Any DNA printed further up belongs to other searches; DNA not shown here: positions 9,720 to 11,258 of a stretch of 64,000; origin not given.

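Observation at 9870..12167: Three-gene cassette built around a Panacea/DUF4065-like protein: candidate uncharacterised toxin-antitoxin or defence module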

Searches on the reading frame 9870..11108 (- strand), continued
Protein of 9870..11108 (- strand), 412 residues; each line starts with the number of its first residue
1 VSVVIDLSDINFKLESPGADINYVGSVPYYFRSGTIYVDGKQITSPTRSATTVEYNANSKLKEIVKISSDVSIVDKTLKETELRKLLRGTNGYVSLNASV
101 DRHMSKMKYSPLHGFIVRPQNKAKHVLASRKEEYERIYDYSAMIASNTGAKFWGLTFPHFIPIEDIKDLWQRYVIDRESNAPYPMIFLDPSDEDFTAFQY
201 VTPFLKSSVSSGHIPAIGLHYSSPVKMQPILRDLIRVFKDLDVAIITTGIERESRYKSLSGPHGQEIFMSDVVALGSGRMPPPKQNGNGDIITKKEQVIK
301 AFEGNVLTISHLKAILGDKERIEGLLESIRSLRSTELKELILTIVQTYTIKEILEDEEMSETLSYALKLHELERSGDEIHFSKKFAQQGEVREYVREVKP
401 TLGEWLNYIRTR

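Call 60: fold_search(model_id=the predicted structure, library=pdb)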
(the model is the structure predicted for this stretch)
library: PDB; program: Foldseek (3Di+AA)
matches with E <= 10: 1473; with E <= 0.001: 23
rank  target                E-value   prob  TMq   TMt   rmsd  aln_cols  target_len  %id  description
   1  3unt                  2.8e-09  1.00  0.48  0.52   7.5       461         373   10  tRNA-guanine transglycosylase E339Q mutant (released 2012-11-14)
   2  1iq8_A                1.4e-08  1.00  0.48  0.37   7.0       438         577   12  Crystal Structure of archaeosine tRNA-guanine transglycosylase from Pyrococcus horikoshii (released 2002-05-22)
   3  4gd0                  5.2e-08  1.00  0.48  0.52   8.1       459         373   12  tRNA-guanine transglycosylase Y106F, C158V mutant (released 2012-08-29)
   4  7owz_C                8.8e-08  1.00  0.55  0.58   6.8       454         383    9  Heterodimeric murine tRNA-guanine transglycosylase in complex with queuine and in the presence of Anderson-Evans type  (released 2022-07-13)
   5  7ovo_C                1.4e-07  1.00  0.53  0.56   7.3       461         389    9  Heterodimeric murine tRNA-guanine transglycosylase in complex with queuine (released 2022-06-22)
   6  7ov9_C                2.2e-07  1.00  0.53  0.56   7.0       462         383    9  Heterodimeric tRNA-Guanine Transglycosylase from mouse, apo-structure (released 2022-06-22)
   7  7b2i_C                2.5e-07  1.00  0.53  0.56   7.1       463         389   10  Heterodimeric tRNA-Guanine Transglycosylase from mouse (released 2021-12-08)
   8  5n6f                  2.8e-07  1.00  0.53  0.58   7.1       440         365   11  Crystal structure of TGT in complex with guanine fragment (released 2018-03-07)
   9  4gg9                  3.4e-07  1.00  0.49  0.56   7.5       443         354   10  tRNA Guanine Transglycosylase in complex with thiophene-substituted lin-benzohypoxanthine inhibitor (released 2013-09-04)
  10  7ovs_C                4.3e-07  1.00  0.55  0.59   6.5       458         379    8  Heterodimeric murine tRNA-guanine transglycosylase in the presence of Anderson-Evans type (TEW) and Strandberg type po (released 2022-06-22)
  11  6h45_A                1.5e-05  1.00  0.44  0.46   8.6       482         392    9  crystal structure of the human TGT catalytic subunit QTRT1 in complex with queuine (released 2018-09-05)
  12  5tke_A                2.0e-04  0.97  0.31  0.31  17.2       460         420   12  Crystal Structure of Eukaryotic Hydrolase (released 2017-03-15)
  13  5ngk_C                3.0e-04  1.00  0.38  0.36   8.9       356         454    7  The endo-beta1,6-glucanase BT3312 (released 2017-05-10)
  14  4uio                  3.4e-04  1.00  0.33  0.48   6.4       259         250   12  Structure of the Salmonella typhi Type I Dehydroquinase covalently inhibited by a 3-dehydroquinic acid derivative (released 2015-07-15)
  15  5c54_A                4.0e-04  1.00  0.35  0.44  12.2       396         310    9  Crystal structure of a novel N-acetylneuraminic acid lyase from Corynebacterium glutamicum (released 2016-06-22)
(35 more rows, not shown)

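Call 62: search_protein_families(library=padloc, alignment_id=A5, max_evalue=0.01)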
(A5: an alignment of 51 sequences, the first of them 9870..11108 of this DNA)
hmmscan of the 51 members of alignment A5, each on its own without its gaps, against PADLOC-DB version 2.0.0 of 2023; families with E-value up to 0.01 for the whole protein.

A. member 1, window:9870-11108:- (412 aa): 0 families

B. families by the number of members that match (of 51 scanned): 3 families
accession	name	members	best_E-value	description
PDLC04038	PD-T4-5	1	0.0019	-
PDLC02985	beta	1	0.0039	-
PDLC04136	mad4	1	0.0077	mads_4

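Call 63: fold_search(model_id=the predicted structure, library=viral)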
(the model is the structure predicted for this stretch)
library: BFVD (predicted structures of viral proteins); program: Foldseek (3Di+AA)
matches with E <= 10: 806; with E <= 0.001: 0
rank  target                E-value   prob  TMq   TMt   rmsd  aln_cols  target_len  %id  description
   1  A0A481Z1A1            1.2e-03  0.98  0.32  0.31  19.4       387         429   10  AP (Apurinic) endonuclease family 2 [Pithovirus LCPAC001]
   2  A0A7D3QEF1            1.4e-03  0.91  0.27  0.21  15.8       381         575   10  (no name in the UniProt tables at hand)
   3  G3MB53                1.6e-03  0.96  0.32  0.16  11.7       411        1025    8  Gp673 [Bacillus phage G]
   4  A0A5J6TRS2            2.0e-03  0.80  0.25  0.27  12.7       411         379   10  Uncharacterized protein [Gordonia phage Powerball]
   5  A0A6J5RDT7            2.4e-03  0.99  0.37  0.23   7.2       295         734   12  Glycoside hydrolase, family 5 [uncultured Caudovirales phage]
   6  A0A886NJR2            2.6e-03  0.97  0.28  0.37   8.7       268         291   10  (no name in the UniProt tables at hand)
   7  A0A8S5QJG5            2.9e-03  0.97  0.29  0.42   9.6       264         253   13  Uncharacterized protein [Siphoviridae sp. ctiOl67]
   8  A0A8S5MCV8            5.2e-03  0.97  0.23  0.31   5.6       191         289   10  lysozyme [Podoviridae sp. cty0j11]
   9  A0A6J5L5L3            7.4e-03  0.99  0.39  0.35   6.8       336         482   10  Uncharacterized protein [uncultured Caudovirales phage]
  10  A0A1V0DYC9            7.4e-03  0.85  0.36  0.35  15.3       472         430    8  Queuosine tRNA-ribosyltransferase [Dinoroseobacter phage vB_DshS-R5C]
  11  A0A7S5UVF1            7.4e-03  0.82  0.31  0.30  12.1       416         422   10  (no name in the UniProt tables at hand)
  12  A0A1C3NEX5            7.4e-03  0.69  0.35  0.29  18.1       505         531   11  (no name in the UniProt tables at hand)
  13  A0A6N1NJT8            8.3e-03  0.96  0.34  0.35   6.1       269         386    8  Uncharacterized protein [Tupanvirus deep ocean]
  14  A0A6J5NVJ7            1.1e-02  0.07  0.11  0.09  30.0       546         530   10  Uncharacterized AAA domain-containing protein ycf46 [uncultured Caudovirales phage]
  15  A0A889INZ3            1.1e-02  0.82  0.39  0.37  16.3       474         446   11  (no name in the UniProt tables at hand)
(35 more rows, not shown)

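Call 82: list_cluster_members(proteins=[P0021, P0022, P0024, P0025, P0026, P0028, P0033, P0034, P0043, P0049])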
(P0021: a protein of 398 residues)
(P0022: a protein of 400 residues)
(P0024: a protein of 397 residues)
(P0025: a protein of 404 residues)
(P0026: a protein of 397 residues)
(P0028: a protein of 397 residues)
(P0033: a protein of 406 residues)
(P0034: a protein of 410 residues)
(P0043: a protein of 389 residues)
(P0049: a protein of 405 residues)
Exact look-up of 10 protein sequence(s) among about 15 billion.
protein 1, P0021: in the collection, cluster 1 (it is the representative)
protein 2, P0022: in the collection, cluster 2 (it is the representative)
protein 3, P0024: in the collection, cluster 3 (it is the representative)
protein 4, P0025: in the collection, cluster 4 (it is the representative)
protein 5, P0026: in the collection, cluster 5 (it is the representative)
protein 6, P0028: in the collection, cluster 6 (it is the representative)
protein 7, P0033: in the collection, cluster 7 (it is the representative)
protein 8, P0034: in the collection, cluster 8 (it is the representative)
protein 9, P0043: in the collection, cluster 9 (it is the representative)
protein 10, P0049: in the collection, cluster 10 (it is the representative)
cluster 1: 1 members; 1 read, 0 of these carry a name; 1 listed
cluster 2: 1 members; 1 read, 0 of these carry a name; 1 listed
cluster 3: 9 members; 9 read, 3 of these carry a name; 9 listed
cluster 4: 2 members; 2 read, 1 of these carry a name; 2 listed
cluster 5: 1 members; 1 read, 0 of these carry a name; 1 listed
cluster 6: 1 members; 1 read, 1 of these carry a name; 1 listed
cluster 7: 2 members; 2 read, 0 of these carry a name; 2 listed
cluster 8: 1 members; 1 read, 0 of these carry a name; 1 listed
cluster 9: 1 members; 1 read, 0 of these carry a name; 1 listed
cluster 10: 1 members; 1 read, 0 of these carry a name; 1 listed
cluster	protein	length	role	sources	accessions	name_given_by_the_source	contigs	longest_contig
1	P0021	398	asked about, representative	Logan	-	-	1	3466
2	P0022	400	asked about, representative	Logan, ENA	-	-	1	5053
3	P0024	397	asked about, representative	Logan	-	-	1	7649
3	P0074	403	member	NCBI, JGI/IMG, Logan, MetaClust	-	\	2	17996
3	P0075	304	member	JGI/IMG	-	hypothetical protein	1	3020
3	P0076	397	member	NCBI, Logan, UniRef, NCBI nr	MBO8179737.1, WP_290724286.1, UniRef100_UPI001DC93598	MAG: hypothetical protein H0Z19_04545 [Archaeoglobus sp.] | hypothetical protein n=1 Tax=Archaeoglobus sp. TaxID=1872626 RepID=UPI001DC93598 | hypothetical protein [Archaeoglobus sp.]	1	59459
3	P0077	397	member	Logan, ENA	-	-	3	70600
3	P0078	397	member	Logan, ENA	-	-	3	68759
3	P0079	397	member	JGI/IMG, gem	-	-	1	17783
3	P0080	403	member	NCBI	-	-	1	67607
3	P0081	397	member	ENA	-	-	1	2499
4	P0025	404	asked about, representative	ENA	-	-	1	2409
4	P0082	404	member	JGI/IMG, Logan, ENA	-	hypothetical protein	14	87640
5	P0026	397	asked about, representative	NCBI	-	-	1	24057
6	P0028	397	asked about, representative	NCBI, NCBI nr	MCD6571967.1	MAG: hypothetical protein J7K62_01705 [Thermoplasmata archaeon] | hypothetical protein [Thermoplasmata archaeon]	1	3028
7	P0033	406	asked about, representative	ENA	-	-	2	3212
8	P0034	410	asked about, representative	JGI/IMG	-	-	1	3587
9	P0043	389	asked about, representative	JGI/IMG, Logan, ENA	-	-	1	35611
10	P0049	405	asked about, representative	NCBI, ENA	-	-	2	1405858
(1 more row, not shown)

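Call 83: find_encoding_contigs(protein=P0049, flank=8000, max_places=2)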
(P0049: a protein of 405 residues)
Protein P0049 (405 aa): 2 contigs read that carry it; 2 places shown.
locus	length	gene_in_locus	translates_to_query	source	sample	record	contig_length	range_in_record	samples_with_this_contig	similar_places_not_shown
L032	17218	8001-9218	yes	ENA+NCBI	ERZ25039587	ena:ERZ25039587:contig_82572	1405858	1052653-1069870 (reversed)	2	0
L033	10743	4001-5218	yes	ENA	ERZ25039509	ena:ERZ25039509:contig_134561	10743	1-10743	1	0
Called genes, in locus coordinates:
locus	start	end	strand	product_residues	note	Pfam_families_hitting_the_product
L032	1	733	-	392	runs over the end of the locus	PF07282:Cas12f1-like_TNB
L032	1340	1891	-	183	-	-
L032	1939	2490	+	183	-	-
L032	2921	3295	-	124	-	PF01243:PNPOx_N (weak)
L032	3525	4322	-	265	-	PF01738:DLH, PF00326:Peptidase_S9 (faint)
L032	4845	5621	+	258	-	-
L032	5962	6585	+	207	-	-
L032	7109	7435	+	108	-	-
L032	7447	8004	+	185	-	-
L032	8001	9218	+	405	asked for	-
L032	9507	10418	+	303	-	PF01972:SDH_protease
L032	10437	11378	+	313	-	PF01972:SDH_protease, PF25145:NfeD1b_N (weak)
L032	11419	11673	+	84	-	-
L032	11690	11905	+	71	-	PF07927:HicA_toxin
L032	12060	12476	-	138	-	-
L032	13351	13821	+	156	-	-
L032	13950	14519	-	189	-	-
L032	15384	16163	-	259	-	-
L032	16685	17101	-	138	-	-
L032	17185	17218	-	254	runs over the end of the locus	PF13462:Thioredoxin_4, PF01323:DSBA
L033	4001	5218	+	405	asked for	-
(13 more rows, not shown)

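Call 84: find_encoding_contigs(protein=P0043, flank=8000, max_places=2)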
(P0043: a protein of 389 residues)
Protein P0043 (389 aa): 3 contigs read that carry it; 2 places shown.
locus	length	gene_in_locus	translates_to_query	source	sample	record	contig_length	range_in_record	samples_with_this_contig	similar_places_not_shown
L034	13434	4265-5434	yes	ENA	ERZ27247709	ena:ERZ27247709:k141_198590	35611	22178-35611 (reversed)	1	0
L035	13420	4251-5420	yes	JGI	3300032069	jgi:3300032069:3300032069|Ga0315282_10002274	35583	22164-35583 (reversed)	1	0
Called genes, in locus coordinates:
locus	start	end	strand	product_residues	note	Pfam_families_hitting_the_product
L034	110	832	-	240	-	-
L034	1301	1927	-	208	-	PF26507:DUF8169 (weak)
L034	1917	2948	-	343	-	PF26400:DUF8098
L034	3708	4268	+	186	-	-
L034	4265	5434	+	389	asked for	-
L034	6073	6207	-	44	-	-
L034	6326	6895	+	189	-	-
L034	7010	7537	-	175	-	PF00574:CLP_protease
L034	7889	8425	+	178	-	-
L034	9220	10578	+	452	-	-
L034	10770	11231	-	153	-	-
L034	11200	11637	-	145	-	PF18863:AbiJ_NTD4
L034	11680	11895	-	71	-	-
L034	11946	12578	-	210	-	-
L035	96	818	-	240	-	-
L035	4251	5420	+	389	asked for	-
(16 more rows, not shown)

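Call 104: search_protein_families(library=padloc, proteins=[L025:1269-1841:+, L032:7447-8004:+], max_evalue=0.01)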
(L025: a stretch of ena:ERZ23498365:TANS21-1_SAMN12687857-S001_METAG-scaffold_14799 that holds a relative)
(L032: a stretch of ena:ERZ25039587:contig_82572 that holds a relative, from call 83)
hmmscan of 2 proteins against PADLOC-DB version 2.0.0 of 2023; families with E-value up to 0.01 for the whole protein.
L025:1269-1841:+ (190 aa): 3 families
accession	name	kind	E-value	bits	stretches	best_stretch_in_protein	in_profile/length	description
PDLC04505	PDC-M19A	-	6.3e-14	50.1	1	36-181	4-131/294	-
PDLC03184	Specificity_I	-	9.9e-08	29.1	1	26-181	398-552/554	Type I specificity subunit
PDLC02990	DarG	-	0.0001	19.9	1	26-147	154-266/329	-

L032:7447-8004:+ (185 aa): 3 families
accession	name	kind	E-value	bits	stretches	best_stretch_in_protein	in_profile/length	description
PDLC04505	PDC-M19A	-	1.2e-08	32.7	1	50-175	19-130/294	-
PDLC03184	Specificity_I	-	2.5e-05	21.2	1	53-174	431-550/554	Type I specificity subunit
PDLC02990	DarG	-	0.00027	18.5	1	17-140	144-264/329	-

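Call 108: find_related_loci(query=A4, collection=viral_contigs, flank=8000)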
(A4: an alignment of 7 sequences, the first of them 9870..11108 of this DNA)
Query A4 (412 aa) in viral_contigs; peptide patterns used: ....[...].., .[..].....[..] (x = any residue, [..] = any of these).
21 stretches matched a pattern, but none encodes a relative of the query by tblastn (E <= 1e-3).

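Call 109: find_related_loci(query=A4, collection=genome_contigs, flank=8000)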
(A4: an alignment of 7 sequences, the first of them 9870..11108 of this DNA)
Query A4 (412 aa) in genome_contigs; peptide patterns used: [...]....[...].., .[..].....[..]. (x = any residue, [..] = any of these).
27 stretches matched a pattern, but none encodes a relative of the query by tblastn (E <= 1e-3).

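Call 111: find_related_loci(query=A12, collection=genome_contigs, flank=7000)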
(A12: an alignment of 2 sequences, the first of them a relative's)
Query A12 (405 aa) in genome_contigs; peptide patterns used: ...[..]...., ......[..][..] (x = any residue, [..] = any of these).
130 stretches matched a pattern, but none encodes a relative of the query by tblastn (E <= 1e-3).

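Call 112: find_encoding_contigs(protein=P0047, flank=8000, max_places=1)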
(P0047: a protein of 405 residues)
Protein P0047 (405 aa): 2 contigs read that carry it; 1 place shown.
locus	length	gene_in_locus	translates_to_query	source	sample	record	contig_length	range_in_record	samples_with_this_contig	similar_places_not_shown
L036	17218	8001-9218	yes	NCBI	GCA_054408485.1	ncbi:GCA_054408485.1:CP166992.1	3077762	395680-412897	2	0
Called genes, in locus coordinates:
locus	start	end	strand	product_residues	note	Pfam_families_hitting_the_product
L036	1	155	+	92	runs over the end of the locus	-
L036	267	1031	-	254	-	-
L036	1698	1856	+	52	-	-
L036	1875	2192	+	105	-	-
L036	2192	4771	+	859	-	-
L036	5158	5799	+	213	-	-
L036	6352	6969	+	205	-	-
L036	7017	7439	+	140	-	-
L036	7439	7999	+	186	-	-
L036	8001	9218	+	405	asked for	-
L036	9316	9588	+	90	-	-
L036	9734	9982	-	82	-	-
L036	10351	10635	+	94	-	-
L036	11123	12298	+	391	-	PF13229:Beta_helix, PF05048:NosD, PF13229:Beta_helix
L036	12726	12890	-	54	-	PF04236:Transp_Tc5_C (weak)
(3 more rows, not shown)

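Call 113: find_encoding_contigs(protein=P0036, flank=8000, max_places=1)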
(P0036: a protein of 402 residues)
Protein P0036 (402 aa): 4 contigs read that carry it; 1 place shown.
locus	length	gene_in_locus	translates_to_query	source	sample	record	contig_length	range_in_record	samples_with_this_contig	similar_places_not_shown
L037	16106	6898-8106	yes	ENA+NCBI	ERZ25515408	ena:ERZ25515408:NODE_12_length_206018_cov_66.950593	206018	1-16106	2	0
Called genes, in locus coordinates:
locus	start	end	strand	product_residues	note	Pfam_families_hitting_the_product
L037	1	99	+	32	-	?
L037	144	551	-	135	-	PF08843:AbiEii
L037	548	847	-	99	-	PF08843:AbiEii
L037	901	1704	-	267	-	PF13338:AbiEi_4 (weak)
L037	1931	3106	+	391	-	PF00801:PKD, PF18911:PKD_4 (weak), PF00801:PKD, PF18911:PKD_4, PF22352:K319L-like_PKD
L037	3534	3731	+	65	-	PF21965:SAMP2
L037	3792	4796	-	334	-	PF00589:Phage_integrase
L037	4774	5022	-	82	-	-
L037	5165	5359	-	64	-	-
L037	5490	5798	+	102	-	-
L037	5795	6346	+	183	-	-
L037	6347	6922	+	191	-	-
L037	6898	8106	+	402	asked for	-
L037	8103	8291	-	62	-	-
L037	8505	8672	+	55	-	-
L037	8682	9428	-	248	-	-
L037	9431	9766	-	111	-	-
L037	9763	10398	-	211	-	-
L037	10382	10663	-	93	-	-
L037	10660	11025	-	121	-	-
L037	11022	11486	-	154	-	-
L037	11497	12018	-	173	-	-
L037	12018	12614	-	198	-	-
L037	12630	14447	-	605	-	-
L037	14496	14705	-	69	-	-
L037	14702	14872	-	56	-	-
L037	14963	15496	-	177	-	PF07362:CcdA (faint)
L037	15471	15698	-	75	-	-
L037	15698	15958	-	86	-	-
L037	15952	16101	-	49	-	-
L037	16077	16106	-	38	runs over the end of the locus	-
